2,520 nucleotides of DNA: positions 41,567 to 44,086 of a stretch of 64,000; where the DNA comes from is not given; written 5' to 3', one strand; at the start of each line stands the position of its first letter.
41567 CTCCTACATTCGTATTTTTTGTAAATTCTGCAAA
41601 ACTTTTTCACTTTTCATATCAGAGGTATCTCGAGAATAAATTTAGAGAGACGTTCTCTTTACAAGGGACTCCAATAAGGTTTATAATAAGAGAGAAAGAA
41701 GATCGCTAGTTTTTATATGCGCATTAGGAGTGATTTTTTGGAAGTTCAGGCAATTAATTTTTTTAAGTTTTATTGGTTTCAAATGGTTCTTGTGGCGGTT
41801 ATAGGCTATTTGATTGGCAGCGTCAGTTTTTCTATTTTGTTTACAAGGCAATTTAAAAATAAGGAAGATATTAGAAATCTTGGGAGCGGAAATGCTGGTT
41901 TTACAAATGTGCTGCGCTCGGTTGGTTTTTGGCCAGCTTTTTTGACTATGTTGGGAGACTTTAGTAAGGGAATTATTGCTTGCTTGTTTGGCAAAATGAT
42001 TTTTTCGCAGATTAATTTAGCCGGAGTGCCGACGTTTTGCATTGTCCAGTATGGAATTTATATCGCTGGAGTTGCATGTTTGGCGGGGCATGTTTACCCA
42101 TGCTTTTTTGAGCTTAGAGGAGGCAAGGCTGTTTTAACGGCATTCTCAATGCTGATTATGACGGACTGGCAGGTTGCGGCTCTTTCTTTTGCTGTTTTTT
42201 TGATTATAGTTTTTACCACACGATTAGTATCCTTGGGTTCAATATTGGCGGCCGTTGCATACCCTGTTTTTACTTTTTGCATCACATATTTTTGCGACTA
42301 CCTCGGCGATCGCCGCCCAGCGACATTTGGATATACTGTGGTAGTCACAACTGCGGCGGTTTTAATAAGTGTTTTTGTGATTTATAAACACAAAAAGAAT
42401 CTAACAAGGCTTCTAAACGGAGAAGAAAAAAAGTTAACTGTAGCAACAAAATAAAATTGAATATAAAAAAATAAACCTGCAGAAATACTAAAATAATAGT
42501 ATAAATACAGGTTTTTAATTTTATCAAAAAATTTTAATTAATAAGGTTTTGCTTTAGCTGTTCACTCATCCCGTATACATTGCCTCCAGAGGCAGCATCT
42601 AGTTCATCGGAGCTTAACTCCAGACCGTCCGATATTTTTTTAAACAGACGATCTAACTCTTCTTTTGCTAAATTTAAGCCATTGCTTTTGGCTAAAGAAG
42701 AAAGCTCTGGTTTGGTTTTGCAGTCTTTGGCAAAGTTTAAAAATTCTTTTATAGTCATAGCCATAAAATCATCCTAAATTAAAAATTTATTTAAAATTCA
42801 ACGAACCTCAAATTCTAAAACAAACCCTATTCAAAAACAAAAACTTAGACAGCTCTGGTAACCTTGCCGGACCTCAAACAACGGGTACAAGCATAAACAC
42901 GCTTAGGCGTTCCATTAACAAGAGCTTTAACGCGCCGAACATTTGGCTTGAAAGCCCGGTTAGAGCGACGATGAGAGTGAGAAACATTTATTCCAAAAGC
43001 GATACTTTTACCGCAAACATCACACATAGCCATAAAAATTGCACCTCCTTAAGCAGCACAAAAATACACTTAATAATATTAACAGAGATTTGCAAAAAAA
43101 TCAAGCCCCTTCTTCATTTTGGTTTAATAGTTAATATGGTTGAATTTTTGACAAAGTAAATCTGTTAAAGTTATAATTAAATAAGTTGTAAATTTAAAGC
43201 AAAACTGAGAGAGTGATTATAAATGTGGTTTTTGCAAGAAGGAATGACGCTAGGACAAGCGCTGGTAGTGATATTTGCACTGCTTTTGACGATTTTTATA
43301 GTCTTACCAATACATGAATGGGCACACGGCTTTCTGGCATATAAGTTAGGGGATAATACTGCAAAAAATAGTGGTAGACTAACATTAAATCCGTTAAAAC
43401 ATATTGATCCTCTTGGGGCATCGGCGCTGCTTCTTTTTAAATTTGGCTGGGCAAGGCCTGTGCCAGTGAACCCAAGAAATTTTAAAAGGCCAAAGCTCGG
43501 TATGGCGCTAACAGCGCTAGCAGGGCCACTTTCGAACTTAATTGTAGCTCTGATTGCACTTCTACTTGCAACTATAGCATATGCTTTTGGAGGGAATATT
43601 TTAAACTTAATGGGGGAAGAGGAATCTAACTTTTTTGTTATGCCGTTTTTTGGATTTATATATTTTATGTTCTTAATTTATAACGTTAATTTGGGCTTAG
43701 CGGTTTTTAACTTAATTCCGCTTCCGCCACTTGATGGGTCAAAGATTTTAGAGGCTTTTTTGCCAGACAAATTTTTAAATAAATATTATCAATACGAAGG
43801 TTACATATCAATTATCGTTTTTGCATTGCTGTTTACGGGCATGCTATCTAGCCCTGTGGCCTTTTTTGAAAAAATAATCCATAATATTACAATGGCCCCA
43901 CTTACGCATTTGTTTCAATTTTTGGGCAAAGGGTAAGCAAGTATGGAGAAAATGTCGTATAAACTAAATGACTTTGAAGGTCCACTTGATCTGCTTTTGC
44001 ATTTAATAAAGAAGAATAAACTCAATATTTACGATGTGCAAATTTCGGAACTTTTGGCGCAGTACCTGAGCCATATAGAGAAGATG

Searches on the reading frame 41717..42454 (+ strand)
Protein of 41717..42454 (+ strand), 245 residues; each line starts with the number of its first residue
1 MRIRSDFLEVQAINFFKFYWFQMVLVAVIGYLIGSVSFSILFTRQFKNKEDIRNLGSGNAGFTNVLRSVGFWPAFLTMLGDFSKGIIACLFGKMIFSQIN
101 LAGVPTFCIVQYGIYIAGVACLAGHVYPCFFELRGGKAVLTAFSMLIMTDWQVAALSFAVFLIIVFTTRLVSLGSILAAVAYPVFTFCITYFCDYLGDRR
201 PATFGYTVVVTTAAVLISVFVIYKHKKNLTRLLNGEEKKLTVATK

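Call 68: search_protein_families(library=pfam, proteins=[window:41717-42454:+], max_evalue=0.001)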
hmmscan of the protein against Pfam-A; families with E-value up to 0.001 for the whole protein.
window:41717-42454:+ (245 aa): 1 family
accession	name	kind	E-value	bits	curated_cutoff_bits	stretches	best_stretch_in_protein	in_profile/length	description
PF02660.20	G3P_acyltransf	-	9.2e-48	162.9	24.1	1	29-232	1-164/164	Glycerol-3-phosphate acyltransferase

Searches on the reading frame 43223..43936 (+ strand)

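Call 68: search_protein_families(library=pfam, proteins=[window:43223-43936:+], max_evalue=0.001)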
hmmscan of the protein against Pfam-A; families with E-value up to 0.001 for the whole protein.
window:43223-43936:+ (237 aa): 1 family
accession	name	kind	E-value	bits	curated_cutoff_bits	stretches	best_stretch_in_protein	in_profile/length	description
PF02163.28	Peptidase_M50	-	1.3e-12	48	27.2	1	20-202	2-217/221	Peptidase family M50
